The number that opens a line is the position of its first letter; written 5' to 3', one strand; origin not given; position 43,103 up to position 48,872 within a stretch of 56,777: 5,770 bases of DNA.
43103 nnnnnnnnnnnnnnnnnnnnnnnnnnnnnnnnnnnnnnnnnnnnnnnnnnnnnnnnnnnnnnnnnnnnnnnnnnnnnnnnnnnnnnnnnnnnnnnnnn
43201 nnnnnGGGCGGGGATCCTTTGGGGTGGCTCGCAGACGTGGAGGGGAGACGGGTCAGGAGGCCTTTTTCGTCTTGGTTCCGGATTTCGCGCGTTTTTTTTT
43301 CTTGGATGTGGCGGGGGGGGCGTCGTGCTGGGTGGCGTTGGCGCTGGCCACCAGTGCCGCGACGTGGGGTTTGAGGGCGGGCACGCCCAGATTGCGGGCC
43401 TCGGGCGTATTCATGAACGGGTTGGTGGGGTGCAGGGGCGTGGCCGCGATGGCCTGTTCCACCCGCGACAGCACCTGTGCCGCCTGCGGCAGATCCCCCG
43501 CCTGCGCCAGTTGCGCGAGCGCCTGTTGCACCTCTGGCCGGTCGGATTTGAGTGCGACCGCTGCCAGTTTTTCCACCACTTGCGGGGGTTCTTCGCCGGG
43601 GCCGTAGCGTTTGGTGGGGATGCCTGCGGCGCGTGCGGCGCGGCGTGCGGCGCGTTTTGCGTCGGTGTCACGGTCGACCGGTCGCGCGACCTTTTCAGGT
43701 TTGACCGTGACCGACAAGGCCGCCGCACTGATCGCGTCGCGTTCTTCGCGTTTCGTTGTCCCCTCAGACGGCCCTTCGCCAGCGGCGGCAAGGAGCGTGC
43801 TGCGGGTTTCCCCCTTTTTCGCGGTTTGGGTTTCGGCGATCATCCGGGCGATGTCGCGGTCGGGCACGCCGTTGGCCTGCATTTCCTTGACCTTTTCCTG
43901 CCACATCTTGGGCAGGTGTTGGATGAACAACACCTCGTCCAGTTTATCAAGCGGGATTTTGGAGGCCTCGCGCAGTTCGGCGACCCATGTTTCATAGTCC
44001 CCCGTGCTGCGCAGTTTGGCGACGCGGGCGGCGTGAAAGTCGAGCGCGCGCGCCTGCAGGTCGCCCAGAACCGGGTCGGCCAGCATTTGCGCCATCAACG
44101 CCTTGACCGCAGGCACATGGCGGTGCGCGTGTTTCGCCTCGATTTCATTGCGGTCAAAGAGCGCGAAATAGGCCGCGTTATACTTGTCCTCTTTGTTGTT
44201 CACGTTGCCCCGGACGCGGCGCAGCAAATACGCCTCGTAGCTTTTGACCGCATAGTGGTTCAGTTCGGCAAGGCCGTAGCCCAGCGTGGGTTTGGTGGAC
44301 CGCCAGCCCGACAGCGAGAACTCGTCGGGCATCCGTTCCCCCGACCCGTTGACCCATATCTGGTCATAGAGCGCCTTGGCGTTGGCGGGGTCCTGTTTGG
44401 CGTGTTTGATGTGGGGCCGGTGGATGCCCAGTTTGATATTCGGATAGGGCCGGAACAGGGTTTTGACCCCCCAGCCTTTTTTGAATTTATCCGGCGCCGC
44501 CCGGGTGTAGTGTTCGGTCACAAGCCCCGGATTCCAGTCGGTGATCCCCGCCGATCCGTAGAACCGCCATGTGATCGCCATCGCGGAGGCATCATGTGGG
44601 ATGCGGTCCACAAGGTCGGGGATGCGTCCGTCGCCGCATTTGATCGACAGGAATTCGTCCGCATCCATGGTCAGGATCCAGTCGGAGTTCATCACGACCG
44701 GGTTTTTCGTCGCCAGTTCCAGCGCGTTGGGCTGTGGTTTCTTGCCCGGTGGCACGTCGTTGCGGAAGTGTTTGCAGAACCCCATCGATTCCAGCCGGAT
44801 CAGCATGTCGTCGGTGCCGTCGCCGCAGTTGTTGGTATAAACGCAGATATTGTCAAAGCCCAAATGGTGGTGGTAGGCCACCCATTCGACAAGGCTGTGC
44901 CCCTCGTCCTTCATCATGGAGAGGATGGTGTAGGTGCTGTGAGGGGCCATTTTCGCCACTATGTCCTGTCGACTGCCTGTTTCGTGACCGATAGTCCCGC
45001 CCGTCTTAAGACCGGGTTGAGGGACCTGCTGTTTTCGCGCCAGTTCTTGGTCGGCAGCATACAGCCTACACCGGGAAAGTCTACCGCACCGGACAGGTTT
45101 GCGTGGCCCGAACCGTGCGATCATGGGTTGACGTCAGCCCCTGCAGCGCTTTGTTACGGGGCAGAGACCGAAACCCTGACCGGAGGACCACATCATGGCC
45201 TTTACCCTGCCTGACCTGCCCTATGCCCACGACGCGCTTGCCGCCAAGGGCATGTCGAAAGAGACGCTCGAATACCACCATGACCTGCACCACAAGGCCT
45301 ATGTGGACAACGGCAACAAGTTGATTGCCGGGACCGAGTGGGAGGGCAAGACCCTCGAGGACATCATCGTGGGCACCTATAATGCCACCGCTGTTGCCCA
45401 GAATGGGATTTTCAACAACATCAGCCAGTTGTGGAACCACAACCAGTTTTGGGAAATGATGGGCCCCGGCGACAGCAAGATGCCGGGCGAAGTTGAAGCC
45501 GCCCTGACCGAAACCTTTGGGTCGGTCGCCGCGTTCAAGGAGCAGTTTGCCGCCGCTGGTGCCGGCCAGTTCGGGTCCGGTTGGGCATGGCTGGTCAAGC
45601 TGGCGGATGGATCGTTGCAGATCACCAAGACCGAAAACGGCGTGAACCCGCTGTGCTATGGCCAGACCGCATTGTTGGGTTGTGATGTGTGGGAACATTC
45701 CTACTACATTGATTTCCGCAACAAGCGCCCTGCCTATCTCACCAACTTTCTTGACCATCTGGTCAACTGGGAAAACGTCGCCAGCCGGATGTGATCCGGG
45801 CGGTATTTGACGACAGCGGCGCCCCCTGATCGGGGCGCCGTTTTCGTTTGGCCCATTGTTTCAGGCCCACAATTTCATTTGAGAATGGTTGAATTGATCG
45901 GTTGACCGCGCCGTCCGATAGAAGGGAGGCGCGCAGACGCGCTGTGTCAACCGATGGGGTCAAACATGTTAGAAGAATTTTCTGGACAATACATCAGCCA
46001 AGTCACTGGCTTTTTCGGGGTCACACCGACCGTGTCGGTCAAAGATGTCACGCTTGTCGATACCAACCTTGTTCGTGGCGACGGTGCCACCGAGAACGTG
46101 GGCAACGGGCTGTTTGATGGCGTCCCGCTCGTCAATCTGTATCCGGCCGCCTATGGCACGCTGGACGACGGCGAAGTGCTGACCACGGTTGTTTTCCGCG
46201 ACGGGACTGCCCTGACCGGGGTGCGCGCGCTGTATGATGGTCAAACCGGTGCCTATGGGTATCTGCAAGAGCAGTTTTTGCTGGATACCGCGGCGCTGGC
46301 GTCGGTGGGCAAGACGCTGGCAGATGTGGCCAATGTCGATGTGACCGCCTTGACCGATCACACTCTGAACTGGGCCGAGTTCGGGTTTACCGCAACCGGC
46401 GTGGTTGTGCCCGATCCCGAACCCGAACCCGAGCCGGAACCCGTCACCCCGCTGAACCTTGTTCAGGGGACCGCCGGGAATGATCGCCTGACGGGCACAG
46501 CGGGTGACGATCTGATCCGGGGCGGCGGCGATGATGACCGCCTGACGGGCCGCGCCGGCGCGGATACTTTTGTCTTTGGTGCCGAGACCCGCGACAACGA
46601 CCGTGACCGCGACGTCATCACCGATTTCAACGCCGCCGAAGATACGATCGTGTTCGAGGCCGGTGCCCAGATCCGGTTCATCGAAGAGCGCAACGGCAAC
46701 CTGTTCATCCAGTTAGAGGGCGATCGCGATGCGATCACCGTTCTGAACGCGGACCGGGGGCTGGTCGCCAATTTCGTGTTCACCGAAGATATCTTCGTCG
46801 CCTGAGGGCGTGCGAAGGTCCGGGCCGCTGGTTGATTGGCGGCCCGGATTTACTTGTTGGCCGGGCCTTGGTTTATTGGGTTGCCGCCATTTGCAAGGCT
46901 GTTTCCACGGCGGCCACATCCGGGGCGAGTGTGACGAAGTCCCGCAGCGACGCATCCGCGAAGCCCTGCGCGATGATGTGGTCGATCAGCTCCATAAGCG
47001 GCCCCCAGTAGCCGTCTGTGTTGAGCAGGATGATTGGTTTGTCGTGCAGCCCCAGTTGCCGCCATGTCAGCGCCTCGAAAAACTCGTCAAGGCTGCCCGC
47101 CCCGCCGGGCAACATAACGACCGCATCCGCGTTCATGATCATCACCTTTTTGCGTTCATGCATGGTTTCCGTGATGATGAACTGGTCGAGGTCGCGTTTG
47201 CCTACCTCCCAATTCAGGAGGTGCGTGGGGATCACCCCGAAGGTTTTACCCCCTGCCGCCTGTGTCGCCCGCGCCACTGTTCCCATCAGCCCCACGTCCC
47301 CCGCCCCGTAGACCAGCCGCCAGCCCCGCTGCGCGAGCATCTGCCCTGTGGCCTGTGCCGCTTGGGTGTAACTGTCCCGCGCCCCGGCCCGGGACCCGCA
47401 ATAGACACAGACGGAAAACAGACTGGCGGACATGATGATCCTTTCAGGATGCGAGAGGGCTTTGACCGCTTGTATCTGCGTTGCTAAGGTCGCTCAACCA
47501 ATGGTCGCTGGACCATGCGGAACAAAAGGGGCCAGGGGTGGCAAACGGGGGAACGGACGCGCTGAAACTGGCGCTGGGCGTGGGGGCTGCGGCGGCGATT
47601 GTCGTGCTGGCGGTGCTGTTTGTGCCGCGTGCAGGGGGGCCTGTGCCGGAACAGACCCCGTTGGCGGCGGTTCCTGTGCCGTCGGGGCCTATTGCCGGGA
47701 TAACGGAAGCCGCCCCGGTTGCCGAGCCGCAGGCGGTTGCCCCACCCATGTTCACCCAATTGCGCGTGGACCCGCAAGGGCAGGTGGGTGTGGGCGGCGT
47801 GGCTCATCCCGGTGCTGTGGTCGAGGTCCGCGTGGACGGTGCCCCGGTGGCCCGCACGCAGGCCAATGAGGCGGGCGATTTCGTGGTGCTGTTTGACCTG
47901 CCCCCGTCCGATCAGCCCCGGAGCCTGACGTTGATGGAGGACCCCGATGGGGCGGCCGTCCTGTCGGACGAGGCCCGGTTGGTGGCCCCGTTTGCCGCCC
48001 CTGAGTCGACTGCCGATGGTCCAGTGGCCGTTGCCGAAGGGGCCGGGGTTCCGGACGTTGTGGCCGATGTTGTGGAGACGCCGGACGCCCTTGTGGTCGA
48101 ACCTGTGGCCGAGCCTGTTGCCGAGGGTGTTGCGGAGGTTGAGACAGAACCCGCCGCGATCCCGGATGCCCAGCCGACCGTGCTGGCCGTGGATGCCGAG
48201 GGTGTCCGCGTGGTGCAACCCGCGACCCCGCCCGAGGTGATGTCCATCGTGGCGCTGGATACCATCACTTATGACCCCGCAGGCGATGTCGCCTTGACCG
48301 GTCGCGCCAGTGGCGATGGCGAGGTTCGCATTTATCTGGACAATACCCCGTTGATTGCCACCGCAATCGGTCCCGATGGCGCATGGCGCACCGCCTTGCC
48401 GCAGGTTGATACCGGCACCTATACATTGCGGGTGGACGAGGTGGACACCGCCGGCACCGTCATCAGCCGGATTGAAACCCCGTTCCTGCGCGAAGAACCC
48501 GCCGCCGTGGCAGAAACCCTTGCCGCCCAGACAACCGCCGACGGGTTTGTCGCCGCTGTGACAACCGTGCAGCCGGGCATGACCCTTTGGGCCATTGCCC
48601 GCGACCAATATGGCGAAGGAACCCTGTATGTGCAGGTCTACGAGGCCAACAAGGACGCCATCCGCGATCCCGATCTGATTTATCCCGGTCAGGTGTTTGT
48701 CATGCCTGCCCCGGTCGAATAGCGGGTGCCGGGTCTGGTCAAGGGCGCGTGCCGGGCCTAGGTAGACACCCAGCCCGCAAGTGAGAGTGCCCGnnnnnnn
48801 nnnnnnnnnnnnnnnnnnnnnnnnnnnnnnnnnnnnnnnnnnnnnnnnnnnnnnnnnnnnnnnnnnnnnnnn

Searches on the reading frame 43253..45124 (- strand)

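Call 32: search_protein_families(library=pfam, proteins=[window:43253-45124:-], max_evalue=0.001)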
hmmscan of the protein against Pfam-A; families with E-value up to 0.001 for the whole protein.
window:43253-45124:- (623 aa): 2 families
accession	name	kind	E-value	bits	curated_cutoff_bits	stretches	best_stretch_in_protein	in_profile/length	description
PF13704.12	Glyco_tranf_2_4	-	3.4e-18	66.4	27.5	1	72-167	1-93/98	Glycosyl transferase family 2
PF01697.33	Glyco_transf_92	-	0.0004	20.5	23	0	76-239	18-191/249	Glycosyltransferase family 92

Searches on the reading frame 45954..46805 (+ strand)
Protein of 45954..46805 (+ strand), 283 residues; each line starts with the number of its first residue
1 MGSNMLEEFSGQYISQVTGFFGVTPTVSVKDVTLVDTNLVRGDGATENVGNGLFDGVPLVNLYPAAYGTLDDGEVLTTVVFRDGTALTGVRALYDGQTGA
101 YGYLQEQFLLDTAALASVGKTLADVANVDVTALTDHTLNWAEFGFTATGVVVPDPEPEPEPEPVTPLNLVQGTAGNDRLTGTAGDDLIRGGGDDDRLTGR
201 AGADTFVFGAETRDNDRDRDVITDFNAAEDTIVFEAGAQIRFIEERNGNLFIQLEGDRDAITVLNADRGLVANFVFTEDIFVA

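Call 32: search_protein_families(library=pfam, proteins=[window:45954-46805:+], max_evalue=0.001)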
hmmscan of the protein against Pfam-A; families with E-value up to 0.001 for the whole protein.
window:45954-46805:+ (283 aa): 2 families
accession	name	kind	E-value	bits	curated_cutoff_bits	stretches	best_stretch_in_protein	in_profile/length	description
PF00353.25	HemolysinCabind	-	9.7e-10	38.7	23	1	172-205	2-35/36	RTX calcium-binding nonapeptide repeat (4 copies)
PF08548.17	Peptidase_M10_C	-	0.0001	22.6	20.7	1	188-244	94-143/193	Peptidase M10 serralysin C terminal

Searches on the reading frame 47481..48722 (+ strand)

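Call 32: search_protein_families(library=pfam, proteins=[window:47481-48722:+], max_evalue=0.001)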
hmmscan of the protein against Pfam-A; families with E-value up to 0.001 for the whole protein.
window:47481-48722:+ (413 aa): 3 families
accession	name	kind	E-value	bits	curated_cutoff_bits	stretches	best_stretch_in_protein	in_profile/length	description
PF17936.7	Big_6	-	3.2e-09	37.4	27.6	1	87-158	1-72/83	Bacterial Ig domain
PF01476.26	LysM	-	2e-06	28.1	20.9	1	362-409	2-43/43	LysM domain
PF06832.18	BiPBP_C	-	0.00052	20.3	26.8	0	247-329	8-87/90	Penicillin-Binding Protein C-terminus Family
